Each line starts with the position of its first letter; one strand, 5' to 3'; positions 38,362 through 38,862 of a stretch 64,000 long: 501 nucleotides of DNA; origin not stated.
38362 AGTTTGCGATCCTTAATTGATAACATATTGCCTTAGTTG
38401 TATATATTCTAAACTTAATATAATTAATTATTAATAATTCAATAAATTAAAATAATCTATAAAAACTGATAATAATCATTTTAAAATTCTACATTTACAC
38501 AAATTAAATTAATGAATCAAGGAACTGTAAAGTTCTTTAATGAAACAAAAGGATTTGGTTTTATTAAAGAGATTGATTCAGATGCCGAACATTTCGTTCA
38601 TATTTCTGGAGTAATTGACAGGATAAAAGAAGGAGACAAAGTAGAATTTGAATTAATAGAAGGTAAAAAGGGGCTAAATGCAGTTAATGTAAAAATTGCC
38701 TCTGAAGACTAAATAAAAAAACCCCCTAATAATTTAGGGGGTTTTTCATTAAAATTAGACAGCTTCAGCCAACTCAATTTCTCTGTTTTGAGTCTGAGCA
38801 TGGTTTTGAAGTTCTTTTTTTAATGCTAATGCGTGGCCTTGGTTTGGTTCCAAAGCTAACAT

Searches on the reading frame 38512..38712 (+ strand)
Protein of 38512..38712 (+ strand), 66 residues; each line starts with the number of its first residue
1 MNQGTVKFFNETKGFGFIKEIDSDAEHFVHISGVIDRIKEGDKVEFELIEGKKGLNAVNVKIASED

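Call 75: search_protein_families(library=pfam, proteins=[window:38512-38712:+], max_evalue=0.001)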
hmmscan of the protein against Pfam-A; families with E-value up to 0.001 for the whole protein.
window:38512-38712:+ (66 aa): 1 family
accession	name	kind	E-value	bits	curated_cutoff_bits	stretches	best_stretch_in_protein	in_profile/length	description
PF00313.28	CSD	-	2.3e-17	63.1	27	1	3-61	2-64/66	'Cold-shock' DNA-binding domain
